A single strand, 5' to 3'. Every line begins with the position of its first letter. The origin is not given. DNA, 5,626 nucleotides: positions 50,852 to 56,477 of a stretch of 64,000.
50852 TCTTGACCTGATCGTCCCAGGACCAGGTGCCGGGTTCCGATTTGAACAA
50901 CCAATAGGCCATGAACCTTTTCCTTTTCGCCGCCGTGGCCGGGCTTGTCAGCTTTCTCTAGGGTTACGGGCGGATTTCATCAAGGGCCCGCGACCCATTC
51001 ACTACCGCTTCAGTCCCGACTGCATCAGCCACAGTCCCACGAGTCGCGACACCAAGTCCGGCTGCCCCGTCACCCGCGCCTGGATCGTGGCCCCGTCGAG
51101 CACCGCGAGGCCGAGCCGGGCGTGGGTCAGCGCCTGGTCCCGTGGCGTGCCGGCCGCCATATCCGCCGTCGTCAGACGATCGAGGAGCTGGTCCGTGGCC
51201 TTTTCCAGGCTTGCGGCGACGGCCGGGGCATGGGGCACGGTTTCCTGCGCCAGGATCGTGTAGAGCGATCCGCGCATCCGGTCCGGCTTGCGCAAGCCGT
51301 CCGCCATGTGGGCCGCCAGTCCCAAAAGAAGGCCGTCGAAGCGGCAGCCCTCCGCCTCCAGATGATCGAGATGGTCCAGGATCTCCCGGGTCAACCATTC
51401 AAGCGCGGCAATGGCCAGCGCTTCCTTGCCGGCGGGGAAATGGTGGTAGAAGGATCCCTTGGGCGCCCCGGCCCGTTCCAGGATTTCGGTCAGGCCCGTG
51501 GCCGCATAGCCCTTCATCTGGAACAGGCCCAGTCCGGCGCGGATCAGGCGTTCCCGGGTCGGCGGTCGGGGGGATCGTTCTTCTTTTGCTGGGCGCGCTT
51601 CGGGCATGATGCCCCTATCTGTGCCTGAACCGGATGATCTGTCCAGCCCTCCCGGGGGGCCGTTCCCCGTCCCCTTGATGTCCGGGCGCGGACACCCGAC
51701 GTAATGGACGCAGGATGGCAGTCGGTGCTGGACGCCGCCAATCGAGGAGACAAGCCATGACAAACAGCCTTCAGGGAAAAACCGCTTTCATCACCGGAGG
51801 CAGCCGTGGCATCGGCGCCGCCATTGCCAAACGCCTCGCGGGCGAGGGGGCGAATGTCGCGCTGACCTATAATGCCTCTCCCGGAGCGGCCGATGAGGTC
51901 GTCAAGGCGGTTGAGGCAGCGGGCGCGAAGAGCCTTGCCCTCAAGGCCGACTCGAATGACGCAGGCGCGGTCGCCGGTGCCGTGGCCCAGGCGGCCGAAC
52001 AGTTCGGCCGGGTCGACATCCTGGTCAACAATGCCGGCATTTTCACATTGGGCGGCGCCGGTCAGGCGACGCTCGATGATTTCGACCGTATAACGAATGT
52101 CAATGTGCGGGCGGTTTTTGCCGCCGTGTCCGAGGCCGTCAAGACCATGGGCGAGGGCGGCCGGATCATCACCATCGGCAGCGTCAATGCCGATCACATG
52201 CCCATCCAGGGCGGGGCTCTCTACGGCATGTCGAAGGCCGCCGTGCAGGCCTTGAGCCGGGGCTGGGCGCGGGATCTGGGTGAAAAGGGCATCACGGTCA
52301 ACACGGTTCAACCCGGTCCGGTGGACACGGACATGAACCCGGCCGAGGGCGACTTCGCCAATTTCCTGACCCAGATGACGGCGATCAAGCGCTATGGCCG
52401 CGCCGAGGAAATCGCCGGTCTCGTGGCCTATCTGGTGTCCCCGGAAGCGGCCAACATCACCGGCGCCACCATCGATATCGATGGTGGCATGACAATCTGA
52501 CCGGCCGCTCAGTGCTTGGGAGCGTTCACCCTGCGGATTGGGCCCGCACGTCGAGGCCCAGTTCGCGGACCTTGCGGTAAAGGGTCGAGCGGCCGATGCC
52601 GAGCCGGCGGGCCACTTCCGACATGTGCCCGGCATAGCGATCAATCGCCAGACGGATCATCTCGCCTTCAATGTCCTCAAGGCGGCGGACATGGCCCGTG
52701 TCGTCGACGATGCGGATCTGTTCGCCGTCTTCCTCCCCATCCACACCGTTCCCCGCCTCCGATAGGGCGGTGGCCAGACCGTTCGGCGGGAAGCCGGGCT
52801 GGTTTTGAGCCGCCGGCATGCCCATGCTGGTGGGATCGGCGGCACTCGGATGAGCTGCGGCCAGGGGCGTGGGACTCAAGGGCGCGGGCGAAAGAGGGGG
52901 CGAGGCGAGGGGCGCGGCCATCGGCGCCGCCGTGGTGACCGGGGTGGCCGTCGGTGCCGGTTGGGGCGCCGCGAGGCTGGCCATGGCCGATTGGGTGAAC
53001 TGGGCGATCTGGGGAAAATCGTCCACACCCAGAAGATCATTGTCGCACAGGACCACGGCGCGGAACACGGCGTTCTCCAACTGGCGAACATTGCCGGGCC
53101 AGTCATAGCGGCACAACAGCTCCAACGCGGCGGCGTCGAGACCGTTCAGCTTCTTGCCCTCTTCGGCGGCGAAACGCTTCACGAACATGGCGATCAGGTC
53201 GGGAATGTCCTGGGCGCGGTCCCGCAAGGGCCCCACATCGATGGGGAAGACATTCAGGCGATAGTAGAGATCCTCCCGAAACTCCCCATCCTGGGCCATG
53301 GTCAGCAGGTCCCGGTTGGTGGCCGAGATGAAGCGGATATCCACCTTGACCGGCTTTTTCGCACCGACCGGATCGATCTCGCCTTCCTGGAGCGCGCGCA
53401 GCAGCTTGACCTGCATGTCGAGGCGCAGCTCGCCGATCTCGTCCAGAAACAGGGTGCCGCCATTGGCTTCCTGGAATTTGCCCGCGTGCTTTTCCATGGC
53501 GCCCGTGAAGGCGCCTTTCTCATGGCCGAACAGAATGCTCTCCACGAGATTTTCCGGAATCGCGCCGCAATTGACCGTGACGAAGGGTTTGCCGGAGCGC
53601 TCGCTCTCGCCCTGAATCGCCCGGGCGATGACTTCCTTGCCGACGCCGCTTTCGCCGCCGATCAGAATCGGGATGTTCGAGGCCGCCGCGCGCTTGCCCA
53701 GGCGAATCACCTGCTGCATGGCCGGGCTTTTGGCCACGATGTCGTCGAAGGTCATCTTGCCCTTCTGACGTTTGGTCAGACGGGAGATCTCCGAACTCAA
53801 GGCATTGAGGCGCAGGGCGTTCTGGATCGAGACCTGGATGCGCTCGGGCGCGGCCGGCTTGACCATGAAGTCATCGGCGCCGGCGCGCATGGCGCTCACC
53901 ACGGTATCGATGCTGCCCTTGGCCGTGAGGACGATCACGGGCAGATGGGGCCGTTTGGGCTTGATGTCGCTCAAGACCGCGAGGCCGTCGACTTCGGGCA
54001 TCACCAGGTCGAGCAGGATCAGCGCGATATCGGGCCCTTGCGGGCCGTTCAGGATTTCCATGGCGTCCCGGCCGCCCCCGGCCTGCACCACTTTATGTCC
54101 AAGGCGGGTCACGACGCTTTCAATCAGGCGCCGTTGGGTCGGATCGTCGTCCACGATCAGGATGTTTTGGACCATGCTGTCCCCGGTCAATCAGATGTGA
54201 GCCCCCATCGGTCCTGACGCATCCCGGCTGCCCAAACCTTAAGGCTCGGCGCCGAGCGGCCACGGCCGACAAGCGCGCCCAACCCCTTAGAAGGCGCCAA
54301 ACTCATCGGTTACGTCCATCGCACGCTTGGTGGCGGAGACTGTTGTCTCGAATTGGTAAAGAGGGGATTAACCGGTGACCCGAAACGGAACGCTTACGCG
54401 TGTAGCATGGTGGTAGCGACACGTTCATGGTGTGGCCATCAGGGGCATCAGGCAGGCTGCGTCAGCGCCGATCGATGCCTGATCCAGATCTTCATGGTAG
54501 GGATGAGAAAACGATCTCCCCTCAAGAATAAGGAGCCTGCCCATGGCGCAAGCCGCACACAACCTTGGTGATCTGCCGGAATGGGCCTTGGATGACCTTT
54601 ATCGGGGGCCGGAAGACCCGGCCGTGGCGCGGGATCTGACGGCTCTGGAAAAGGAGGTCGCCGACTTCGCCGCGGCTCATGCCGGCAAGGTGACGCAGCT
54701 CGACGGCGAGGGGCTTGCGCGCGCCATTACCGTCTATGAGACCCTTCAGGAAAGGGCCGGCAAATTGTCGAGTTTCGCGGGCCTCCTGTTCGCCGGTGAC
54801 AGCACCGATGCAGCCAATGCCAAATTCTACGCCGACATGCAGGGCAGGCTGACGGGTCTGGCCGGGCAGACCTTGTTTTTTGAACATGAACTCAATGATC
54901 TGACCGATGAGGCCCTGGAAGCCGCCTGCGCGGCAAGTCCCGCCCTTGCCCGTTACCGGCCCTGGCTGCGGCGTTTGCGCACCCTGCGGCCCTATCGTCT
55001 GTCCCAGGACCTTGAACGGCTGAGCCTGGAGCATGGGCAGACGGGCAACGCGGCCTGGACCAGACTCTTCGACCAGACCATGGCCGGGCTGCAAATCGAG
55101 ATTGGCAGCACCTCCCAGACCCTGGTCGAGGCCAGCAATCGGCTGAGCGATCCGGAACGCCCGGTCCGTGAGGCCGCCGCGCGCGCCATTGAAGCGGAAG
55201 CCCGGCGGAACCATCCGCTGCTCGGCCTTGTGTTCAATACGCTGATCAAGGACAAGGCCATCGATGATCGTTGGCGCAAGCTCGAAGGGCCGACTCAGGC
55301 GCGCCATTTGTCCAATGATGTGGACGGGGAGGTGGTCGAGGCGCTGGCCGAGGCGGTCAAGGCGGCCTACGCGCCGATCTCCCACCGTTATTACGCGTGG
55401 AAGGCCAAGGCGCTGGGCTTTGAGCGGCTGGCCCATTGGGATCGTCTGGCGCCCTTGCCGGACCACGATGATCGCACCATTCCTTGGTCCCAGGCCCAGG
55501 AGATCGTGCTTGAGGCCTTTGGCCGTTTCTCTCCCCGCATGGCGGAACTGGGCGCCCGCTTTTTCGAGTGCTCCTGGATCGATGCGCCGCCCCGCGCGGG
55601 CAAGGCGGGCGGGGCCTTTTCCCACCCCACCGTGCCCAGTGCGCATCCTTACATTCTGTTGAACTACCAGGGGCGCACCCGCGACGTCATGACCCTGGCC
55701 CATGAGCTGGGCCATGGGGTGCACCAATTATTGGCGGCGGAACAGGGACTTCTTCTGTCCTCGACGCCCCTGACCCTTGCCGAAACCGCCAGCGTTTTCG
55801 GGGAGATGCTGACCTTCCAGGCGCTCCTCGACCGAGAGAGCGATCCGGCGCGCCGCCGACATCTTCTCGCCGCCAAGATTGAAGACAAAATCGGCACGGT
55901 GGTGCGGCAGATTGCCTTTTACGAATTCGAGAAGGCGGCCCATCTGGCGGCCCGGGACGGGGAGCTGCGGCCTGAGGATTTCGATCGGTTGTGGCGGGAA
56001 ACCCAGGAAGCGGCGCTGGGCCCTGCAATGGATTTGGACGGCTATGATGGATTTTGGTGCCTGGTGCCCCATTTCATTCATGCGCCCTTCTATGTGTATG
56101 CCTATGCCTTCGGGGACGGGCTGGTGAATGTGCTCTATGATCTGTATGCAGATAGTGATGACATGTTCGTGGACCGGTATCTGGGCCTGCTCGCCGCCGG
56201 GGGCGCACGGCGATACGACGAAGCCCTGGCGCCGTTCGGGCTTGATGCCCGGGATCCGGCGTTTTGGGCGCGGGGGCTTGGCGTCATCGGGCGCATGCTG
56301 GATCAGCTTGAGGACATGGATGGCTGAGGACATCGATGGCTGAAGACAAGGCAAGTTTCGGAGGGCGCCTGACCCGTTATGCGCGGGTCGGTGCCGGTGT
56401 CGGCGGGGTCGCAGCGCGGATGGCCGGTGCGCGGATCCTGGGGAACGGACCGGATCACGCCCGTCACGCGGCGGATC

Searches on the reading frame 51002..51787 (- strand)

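Call 65: search_protein_families(library=pfam, proteins=[window:51002-51787:-])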
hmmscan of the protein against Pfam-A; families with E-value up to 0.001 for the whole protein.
window:51002-51787:- (261 aa): 2 families
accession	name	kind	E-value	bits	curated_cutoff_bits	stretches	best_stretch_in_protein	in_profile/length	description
PF00440.29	TetR_N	-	4.1e-12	46.1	24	1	81-127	1-46/47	Bacterial regulatory proteins, tetR family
PF21993.1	TetR_C_13_2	-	2.4e-06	28.2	27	1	158-242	9-93/103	Transcriptional regulator LmrA/YxaF-like, C-terminal domain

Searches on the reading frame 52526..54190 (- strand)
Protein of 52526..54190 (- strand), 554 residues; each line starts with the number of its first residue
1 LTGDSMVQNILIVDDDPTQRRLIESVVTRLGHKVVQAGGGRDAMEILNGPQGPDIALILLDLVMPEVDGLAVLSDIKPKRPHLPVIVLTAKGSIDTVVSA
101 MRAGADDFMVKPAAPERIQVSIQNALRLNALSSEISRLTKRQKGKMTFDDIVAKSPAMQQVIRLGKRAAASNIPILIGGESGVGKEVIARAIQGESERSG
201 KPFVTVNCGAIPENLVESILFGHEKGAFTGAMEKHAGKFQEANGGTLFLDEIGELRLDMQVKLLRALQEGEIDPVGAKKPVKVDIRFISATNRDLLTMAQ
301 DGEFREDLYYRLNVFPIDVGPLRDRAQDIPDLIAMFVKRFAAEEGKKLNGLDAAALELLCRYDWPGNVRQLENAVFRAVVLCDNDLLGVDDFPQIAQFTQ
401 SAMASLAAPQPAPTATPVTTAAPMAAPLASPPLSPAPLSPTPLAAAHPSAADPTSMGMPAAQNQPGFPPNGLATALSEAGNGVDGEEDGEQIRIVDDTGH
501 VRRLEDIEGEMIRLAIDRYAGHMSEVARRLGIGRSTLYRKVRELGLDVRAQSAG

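Call 65: search_protein_families(library=pfam, proteins=[window:52526-54190:-])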
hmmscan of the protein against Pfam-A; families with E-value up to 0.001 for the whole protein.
window:52526-54190:- (554 aa): 8 families
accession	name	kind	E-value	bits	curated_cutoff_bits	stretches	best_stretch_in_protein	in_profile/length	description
PF00158.32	Sigma54_activat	-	1.8e-70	236.5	20.2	1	151-317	1-167/168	Sigma-54 interaction domain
PF00072.30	Response_reg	-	1.4e-26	93.3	30.2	1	10-122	1-110/111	Response regulator receiver domain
PF25601.1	AAA_lid_14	-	1.5e-24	86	27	1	323-401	1-79/87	AAA+ ATPase lid domain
PF14532.12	Sigma54_activ_2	-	9.9e-18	65.2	25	1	152-322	1-138/138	Sigma-54 interaction domain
PF02954.25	HTH_8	-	5.6e-13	48.8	22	1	504-543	2-41/42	Bacterial regulatory protein, Fis family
PF07728.20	AAA_5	-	2.2e-06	28.2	22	1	175-293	2-123/139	AAA domain (dynein-related subfamily)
PF00004.35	AAA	-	0.00015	22.6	21.2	1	175-293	1-110/131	ATPase family associated with various cellular activities (AAA)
PF02796.21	HTH_7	-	0.0006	20.3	23.8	0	524-542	25-43/45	Helix-turn-helix domain of resolvase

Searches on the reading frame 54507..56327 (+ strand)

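Call 65: search_protein_families(library=pfam, proteins=[window:54507-56327:+])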
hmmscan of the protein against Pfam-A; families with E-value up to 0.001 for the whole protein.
window:54507-56327:+ (606 aa): 2 families
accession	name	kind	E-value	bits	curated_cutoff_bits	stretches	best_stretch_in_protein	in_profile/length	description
PF01432.26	Peptidase_M3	-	3.4e-39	135.9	27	1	214-592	4-456/457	Peptidase family M3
PF08439.15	Peptidase_M3_N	-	2.1e-16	60.3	25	1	128-196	1-69/70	Oligopeptidase F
